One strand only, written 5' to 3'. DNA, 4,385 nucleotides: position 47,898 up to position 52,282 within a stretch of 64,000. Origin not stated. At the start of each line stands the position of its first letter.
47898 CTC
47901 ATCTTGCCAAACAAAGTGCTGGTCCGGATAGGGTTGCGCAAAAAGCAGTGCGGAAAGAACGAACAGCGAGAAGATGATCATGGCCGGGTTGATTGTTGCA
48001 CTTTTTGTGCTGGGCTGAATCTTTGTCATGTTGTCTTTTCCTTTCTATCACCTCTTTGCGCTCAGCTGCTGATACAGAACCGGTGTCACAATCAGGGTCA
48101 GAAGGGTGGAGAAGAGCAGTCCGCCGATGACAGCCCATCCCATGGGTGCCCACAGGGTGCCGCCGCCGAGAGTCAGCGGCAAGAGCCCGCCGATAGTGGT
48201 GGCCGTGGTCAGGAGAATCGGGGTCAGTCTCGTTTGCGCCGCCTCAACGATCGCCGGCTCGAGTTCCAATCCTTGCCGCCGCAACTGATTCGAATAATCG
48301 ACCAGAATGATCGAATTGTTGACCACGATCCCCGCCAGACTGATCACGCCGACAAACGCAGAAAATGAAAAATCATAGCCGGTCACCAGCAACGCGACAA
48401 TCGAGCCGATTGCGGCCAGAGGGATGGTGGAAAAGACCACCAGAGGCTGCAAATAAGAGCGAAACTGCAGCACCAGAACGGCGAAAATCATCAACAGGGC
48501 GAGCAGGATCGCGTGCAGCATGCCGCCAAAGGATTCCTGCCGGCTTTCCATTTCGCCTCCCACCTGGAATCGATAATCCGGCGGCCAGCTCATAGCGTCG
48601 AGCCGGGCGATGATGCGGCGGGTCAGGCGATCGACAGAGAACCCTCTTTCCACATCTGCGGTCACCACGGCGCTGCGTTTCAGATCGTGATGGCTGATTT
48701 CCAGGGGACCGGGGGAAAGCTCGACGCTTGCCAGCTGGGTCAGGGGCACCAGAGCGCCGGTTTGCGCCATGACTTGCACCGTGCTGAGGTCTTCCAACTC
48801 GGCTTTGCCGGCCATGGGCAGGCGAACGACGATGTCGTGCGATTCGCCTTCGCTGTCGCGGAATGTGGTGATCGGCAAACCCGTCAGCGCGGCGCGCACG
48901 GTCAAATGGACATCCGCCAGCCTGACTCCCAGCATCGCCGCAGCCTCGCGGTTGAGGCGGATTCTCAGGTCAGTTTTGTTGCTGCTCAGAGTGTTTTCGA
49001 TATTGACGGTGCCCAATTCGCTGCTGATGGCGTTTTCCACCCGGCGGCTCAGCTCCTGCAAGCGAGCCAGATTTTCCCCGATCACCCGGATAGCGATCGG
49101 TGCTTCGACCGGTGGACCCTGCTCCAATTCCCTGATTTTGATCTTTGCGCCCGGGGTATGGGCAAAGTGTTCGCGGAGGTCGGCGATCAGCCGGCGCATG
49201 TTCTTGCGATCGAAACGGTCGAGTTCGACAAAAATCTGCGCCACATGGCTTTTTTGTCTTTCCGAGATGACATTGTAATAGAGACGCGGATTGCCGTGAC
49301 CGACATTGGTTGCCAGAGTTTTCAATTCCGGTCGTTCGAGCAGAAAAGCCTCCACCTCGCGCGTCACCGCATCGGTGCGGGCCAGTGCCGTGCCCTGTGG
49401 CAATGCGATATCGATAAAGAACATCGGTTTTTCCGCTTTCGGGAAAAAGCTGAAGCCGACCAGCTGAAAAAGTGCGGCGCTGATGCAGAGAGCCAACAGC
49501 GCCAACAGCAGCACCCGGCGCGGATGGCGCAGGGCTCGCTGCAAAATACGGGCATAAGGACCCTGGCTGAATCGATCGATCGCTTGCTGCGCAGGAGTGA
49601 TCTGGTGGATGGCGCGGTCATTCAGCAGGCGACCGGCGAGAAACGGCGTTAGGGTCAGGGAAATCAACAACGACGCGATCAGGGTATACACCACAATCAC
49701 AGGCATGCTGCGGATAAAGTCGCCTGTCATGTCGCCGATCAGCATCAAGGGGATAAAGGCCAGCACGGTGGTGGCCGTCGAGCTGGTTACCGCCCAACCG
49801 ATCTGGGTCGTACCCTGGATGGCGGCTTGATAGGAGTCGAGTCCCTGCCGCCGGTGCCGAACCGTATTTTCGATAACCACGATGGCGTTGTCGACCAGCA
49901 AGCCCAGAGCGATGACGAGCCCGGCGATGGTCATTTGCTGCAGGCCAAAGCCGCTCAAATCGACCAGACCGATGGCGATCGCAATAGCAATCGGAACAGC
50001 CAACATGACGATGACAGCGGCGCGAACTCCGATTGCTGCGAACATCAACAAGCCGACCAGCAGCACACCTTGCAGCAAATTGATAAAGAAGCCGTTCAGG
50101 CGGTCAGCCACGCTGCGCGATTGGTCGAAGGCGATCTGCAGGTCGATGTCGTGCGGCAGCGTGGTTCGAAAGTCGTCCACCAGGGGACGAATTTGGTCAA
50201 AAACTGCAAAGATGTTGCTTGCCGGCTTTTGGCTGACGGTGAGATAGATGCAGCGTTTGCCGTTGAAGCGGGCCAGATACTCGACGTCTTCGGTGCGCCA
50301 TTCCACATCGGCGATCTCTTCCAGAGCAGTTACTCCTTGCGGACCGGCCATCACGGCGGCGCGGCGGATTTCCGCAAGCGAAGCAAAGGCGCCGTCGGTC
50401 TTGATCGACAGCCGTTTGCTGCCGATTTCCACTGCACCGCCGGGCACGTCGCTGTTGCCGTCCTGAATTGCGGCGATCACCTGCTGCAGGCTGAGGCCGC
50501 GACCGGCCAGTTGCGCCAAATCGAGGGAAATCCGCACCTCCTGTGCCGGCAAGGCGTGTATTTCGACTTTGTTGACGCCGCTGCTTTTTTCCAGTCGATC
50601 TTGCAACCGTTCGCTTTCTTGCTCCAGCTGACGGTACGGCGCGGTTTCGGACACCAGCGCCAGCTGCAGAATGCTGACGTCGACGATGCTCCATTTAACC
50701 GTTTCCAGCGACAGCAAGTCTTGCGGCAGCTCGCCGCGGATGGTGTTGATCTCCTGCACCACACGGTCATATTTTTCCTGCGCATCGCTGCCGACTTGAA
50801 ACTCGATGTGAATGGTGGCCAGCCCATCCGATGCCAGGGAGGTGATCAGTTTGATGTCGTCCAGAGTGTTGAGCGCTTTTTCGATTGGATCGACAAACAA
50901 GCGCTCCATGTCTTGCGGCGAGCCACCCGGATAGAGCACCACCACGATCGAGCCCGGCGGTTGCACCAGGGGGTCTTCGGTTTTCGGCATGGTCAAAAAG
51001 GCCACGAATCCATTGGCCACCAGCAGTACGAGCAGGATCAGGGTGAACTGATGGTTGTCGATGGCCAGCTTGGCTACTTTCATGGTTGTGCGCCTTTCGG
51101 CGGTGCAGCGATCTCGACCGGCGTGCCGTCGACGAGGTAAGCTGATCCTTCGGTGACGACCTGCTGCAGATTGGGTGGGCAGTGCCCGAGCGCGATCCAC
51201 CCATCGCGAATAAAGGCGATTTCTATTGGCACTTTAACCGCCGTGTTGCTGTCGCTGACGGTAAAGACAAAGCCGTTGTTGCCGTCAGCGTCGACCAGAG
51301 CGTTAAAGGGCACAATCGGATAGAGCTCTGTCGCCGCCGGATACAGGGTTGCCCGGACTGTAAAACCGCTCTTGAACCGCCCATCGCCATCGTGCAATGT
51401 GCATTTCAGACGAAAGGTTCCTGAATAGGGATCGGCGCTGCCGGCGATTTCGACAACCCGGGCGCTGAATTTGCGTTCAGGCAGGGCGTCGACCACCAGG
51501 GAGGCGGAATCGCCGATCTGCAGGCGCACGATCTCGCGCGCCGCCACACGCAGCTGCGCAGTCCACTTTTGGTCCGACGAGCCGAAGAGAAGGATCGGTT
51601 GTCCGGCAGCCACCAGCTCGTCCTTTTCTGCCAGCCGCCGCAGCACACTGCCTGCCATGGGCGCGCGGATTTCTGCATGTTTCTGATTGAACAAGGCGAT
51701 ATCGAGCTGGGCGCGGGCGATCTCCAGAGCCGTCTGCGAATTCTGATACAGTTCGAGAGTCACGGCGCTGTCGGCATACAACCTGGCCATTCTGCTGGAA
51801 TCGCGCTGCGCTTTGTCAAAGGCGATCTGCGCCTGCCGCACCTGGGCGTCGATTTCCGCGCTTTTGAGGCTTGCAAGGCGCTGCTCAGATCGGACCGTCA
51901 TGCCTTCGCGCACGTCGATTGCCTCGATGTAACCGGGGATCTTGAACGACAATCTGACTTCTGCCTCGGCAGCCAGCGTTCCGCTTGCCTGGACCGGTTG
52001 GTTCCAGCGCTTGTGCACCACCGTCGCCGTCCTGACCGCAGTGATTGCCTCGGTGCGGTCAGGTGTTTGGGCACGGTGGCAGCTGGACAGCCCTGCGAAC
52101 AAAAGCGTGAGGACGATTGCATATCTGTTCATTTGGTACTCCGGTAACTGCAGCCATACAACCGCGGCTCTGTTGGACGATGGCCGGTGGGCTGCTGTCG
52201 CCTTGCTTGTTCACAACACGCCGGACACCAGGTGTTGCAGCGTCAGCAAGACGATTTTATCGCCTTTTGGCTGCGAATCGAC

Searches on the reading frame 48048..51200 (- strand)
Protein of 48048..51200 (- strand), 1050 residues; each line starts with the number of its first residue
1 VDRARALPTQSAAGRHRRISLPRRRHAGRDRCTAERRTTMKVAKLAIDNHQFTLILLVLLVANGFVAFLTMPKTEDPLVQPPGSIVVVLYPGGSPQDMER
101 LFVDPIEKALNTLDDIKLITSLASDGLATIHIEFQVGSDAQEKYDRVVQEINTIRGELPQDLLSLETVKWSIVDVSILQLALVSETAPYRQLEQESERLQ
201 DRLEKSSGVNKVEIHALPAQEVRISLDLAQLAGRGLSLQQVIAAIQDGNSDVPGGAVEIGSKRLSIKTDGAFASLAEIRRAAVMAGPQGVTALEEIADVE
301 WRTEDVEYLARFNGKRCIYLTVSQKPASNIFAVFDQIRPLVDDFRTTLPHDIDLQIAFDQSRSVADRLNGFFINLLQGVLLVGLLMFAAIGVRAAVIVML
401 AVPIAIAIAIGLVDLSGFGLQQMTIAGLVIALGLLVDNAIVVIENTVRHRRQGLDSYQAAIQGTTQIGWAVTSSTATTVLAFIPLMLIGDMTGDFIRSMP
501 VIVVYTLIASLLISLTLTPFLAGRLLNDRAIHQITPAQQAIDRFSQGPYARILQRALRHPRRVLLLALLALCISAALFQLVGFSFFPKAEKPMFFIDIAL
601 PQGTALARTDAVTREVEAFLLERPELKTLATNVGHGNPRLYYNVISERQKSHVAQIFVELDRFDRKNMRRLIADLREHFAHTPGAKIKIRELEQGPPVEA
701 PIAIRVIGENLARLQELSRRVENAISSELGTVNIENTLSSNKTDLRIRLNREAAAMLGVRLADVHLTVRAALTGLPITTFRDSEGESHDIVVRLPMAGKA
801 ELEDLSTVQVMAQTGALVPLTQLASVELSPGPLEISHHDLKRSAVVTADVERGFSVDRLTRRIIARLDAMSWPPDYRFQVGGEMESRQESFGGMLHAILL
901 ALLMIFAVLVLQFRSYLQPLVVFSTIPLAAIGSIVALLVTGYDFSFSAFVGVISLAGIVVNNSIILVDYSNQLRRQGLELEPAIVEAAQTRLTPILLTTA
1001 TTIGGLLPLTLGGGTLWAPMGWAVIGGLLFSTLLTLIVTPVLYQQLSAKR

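Call 15: search_protein_families(library=pfam, proteins=[window:48048-51200:-], max_evalue=0.01)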
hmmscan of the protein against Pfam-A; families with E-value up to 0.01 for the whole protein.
window:48048-51200:- (1050 aa): 3 families
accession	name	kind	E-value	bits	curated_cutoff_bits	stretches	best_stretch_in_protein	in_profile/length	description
PF00873.25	ACR_tran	-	1.3e-204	682.4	28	1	43-1044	2-1018/1021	AcrB/AcrD/AcrF family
PF03176.21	MMPL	-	3.9e-13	49.5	20.5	2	372-522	147-299/333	MMPL family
PF02355.23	SecD_SecF_C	-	4.9e-07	29.8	20.5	1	894-1044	33-184/189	Protein export membrane protein SecD/SecF, C-terminal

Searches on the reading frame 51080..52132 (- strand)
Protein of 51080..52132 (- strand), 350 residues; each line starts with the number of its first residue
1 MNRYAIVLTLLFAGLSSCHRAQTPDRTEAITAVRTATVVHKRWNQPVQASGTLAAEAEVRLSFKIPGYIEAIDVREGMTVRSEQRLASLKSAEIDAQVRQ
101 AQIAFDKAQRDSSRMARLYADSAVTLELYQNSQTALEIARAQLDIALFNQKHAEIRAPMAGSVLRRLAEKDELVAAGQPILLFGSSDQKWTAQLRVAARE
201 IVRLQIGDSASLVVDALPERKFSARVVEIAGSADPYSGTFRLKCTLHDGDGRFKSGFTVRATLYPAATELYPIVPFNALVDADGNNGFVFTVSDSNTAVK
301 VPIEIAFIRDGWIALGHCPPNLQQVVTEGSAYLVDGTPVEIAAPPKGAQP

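Call 15: search_protein_families(library=pfam, proteins=[window:51080-52132:-], max_evalue=0.01)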
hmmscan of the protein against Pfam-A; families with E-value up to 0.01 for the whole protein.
window:51080-52132:- (350 aa): 2 families
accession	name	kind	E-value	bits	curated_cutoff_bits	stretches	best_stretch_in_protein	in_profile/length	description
PF16576.10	HlyD_D23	-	2.4e-18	66.7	30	1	45-257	4-212/214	Barrel-sandwich domain of CusB or HlyD membrane-fusion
PF13437.12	HlyD_3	-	5.2e-12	46.9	22.2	1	155-249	2-96/106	HlyD family secretion protein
